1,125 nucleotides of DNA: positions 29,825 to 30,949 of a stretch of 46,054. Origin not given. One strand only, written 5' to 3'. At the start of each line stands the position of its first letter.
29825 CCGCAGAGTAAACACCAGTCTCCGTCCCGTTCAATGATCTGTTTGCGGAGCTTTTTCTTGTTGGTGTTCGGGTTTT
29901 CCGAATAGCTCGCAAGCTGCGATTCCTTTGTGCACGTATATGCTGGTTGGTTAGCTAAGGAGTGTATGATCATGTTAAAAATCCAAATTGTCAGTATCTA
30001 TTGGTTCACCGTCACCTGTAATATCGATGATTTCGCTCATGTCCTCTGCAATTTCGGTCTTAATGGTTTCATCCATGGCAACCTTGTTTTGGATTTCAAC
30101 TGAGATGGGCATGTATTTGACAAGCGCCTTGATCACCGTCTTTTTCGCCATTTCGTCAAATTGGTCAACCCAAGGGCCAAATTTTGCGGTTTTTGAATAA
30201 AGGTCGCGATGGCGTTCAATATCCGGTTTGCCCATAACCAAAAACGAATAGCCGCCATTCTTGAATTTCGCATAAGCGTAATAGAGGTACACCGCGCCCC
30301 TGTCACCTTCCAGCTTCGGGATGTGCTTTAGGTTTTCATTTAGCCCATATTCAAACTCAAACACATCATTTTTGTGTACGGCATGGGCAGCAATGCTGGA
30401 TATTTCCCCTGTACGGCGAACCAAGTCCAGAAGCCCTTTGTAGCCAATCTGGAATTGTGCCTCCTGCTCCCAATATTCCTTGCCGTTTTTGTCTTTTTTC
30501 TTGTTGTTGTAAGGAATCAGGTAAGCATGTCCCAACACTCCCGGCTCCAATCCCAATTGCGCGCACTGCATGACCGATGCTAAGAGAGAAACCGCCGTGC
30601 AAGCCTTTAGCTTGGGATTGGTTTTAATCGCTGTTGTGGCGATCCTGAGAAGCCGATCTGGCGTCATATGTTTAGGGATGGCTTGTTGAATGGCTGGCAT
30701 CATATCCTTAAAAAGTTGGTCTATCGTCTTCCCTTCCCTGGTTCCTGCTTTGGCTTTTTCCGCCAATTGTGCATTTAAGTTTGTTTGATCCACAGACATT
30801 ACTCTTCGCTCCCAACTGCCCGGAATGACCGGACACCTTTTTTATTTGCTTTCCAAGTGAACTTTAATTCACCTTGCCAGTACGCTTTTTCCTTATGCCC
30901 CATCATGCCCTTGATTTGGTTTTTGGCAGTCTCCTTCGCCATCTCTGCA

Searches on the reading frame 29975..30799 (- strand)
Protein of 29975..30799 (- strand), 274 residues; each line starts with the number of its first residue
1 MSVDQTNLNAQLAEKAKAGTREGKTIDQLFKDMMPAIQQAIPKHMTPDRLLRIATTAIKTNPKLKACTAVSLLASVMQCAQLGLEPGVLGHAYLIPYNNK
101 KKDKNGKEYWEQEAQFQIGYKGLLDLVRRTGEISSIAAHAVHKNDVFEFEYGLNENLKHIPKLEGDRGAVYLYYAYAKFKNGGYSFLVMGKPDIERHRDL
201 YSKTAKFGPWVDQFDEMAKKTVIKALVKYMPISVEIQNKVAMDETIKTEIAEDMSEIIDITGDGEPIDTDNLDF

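Call 85: search_protein_families(library=pfam, max_evalue=0.00001, proteins=[window:29975-30799:-])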
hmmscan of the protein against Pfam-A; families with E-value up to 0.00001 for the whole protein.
window:29975-30799:- (274 aa): 1 family
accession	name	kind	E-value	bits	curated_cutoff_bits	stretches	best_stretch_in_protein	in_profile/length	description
PF03837.19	RecT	-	1.4e-53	181.8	24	1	49-250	2-192/198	RecT family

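Call 86: search_dna_similar(query=window:29975-30799:-, collection=phages, mode=protein, max_rows=12, max_evalue=1e-20)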
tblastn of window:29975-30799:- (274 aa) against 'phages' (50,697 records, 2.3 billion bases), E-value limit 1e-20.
Records with a match: 583; places in all: 584; records where one place covers at least 80% of the query: 509.
Best place of each record, by identity: <60% 583.
By first word of the organism name: Mycobacterium 182; Gordonia 117; Streptococcus 55; Acinetobacter 47; Arthrobacter 46; Ralstonia 31; Bacillus 18; Bordetella 9; Burkholderia 8; Clostridium 8; and 28 more.
By host as written in the record: Mycobacterium smegmatis mc2 155 132; Gordonia terrae 3612 94; Arthrobacter sp. ATCC 21022 33; Streptococcus thermophilus 27; - 26; Acinetobacter baumannii 22; Mycobacterium smegmatis mc#155 16; Bordetella avium 9; and 109 more.
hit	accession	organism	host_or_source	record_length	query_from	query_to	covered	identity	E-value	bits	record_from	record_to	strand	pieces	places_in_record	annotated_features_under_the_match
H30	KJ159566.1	Geobacillus phage GBK2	Geobacillus kaustophilus ATCC 8005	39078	9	260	92%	54.1%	5e-83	276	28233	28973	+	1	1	RecT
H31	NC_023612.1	Geobacillus phage GBK2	Geobacillus kaustophilus ATCC 8005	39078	9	260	92%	54.1%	5e-83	276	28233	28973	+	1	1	RecT-like ssDNA annealing protein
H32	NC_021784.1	Thermus phage phi OH2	-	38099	1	268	98%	50.4%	2e-74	251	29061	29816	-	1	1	RecT-like ssDNA annealing protein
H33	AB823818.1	Geobacillus phage phiOH2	-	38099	1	268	98%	50.4%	2e-74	251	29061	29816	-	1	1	RecT protein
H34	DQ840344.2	Bacillus phage 1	Bacillus sp. 6k512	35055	5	271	97%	49.6%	8e-82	273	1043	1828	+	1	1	DNA binding phage related protein RecT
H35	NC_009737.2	Bacillus phage 1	Bacillus sp. 6k512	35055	5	271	97%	49.6%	8e-82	273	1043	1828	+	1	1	RecT-like ssDNA annealing protein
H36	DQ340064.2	Geobacillus phage GBSV1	Geobacillus sp. 6k51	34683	5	271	97%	49.6%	1e-81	273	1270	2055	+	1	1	DNA-binding phage-related protein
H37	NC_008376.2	Geobacillus phage GBSV1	Geobacillus sp. 6k51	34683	5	271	97%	49.6%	1e-81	273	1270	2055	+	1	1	RecT-like ssDNA annealing protein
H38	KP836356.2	Marinitoga camini virus 2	Marinitoga camini 1155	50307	25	272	91%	53.4%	1e-68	235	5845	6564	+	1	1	recombinational DNA repair protein RecT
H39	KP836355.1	Marinitoga camini virus 1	Marinitoga camini 1197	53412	25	272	91%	53.4%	1e-68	235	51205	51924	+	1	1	recombinational DNA repair protein RecT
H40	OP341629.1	Geobacillus phage vB_GthS_PK5.2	Geobacillus thermodenitrificans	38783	1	268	98%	48.5%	1e-71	244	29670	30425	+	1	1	recombination protein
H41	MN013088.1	Bacillus phage vB_BspS_SplendidRed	Bacillus sp.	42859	5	250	90%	50.6%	2e-73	249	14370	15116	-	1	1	putative recombinase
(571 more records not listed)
